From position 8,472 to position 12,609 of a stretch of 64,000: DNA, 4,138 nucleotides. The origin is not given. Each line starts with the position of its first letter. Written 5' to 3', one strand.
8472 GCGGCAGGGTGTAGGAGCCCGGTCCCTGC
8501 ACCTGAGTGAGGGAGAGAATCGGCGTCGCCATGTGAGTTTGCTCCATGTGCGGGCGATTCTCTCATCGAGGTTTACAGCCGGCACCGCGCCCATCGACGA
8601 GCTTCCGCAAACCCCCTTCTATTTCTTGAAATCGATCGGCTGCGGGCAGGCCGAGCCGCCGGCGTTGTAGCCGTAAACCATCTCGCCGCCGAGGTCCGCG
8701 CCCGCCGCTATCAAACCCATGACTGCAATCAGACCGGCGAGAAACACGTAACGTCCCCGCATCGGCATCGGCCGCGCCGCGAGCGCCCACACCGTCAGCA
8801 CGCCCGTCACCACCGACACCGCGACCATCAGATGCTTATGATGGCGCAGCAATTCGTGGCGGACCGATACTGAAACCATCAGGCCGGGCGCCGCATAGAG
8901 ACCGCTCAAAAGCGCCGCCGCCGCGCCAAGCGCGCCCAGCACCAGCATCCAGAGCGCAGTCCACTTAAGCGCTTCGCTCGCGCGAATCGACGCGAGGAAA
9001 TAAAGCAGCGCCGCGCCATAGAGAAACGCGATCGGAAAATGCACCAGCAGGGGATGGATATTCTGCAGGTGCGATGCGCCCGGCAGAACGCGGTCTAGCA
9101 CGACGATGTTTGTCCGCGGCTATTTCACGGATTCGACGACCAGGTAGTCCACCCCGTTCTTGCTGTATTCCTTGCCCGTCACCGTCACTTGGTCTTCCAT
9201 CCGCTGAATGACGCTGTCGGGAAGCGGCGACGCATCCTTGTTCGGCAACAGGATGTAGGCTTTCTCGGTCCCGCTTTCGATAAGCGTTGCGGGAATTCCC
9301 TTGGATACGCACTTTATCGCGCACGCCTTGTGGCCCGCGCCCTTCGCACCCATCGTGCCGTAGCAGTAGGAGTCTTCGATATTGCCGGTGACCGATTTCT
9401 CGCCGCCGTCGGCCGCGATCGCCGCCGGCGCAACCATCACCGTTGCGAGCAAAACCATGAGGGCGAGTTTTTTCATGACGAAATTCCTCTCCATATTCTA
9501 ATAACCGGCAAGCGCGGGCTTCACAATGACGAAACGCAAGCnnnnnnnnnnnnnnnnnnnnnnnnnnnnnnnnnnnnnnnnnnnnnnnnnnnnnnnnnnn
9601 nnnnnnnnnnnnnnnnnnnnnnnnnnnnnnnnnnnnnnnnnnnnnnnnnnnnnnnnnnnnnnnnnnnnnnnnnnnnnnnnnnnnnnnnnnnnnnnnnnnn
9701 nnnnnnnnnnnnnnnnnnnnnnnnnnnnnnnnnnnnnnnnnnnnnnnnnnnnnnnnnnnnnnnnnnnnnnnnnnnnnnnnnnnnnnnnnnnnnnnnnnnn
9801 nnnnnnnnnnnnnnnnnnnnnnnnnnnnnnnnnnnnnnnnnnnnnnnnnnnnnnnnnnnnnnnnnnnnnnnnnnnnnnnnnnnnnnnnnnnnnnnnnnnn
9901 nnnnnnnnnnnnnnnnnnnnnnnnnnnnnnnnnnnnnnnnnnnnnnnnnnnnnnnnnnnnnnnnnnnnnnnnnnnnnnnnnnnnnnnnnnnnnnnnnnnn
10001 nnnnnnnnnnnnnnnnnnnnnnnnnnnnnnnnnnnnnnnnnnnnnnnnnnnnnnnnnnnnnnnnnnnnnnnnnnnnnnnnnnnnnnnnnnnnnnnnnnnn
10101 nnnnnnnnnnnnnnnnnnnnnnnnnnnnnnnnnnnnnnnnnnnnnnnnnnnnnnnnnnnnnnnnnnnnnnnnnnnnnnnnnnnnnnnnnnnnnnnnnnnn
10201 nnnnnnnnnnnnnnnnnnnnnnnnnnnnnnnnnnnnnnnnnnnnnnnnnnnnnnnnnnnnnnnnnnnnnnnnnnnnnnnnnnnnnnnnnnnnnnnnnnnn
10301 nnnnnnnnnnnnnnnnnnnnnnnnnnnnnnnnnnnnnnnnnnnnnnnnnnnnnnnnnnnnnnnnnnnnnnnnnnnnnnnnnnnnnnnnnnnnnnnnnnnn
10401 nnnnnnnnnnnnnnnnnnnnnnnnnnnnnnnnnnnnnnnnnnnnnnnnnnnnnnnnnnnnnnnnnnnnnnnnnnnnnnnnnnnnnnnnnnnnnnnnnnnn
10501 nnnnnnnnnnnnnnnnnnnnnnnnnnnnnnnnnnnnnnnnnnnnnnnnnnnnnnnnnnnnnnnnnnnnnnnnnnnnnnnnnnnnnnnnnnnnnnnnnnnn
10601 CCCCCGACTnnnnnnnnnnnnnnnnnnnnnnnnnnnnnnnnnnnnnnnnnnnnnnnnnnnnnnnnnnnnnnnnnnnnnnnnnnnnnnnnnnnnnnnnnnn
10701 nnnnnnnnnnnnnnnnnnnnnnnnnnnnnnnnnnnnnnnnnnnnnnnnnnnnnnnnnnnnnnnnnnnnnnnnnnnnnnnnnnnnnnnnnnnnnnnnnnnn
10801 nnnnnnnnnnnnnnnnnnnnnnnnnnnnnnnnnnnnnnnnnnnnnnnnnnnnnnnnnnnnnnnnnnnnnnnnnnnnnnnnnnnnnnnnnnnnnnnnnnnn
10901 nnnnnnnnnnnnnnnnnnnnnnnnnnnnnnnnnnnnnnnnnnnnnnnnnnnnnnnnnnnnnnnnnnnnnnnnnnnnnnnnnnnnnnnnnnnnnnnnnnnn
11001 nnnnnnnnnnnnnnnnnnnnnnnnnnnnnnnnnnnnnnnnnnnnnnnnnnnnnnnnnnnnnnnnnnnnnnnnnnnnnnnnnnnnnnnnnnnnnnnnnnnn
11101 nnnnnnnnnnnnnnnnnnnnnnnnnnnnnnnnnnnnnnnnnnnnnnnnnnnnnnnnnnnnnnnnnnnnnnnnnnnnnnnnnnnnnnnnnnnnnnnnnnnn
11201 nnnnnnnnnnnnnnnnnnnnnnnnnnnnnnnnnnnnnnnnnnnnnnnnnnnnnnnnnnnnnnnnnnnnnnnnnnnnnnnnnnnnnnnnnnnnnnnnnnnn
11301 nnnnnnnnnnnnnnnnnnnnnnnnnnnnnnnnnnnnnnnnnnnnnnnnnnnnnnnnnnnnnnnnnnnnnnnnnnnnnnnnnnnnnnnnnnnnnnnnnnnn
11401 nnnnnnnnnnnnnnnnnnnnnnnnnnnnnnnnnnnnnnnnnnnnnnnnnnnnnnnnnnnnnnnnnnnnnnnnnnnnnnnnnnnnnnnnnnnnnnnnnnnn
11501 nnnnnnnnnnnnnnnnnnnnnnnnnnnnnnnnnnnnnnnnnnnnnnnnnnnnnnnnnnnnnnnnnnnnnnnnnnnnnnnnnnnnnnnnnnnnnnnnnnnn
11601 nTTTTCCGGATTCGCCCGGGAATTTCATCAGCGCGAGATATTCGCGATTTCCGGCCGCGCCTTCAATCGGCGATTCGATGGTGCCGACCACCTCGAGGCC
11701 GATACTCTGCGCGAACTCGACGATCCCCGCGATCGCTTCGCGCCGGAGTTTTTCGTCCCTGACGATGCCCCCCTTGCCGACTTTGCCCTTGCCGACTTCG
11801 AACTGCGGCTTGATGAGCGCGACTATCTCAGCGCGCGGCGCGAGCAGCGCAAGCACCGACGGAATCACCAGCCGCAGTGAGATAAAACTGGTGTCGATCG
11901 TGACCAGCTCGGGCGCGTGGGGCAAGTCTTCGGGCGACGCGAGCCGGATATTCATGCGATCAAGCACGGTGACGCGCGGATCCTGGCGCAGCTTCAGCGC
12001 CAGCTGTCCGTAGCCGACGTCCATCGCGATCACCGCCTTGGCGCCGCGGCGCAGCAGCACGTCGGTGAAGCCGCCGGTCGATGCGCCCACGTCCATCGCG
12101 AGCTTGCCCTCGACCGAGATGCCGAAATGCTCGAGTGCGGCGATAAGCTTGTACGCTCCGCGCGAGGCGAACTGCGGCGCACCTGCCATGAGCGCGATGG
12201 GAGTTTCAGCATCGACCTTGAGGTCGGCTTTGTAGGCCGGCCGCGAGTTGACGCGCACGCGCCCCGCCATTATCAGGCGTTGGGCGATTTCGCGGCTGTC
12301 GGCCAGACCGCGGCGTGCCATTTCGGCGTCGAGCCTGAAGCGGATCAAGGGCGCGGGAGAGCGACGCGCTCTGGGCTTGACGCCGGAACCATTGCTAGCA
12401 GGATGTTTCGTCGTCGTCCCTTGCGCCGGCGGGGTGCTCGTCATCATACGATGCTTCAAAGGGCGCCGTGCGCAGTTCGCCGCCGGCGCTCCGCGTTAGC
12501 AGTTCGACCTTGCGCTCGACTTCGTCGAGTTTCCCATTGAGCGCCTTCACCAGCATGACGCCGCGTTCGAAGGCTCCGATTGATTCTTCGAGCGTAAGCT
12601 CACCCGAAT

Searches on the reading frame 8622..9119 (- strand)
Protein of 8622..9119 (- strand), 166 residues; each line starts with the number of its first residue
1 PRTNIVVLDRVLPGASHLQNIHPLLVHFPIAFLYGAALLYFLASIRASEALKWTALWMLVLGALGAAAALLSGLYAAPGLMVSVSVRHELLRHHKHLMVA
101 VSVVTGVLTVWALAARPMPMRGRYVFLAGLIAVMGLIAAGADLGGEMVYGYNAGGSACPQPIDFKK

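Call 67: search_protein_families(library=pfam, proteins=[window:8622-9119:-], max_evalue=0.00001)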
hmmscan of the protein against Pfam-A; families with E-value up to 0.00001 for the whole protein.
window:8622-9119:- (166 aa): 1 family
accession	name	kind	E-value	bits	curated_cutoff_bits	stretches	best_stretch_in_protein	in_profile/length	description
PF09990.14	DUF2231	-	2.9e-15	57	26.4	1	20-154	3-136/139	Predicted membrane protein (DUF2231)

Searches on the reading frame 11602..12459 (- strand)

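Call 67: search_protein_families(library=pfam, proteins=[window:11602-12459:-], max_evalue=0.00001)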
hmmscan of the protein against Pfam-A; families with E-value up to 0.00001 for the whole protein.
window:11602-12459:- (286 aa): 2 families
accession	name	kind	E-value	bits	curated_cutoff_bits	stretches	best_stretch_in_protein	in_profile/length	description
PF01728.25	FtsJ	-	2.3e-44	151.9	24.1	1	97-279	1-180/181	FtsJ-like methyltransferase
PF01479.30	S4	-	1.9e-09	37.5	22.8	1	42-84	2-44/48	S4 domain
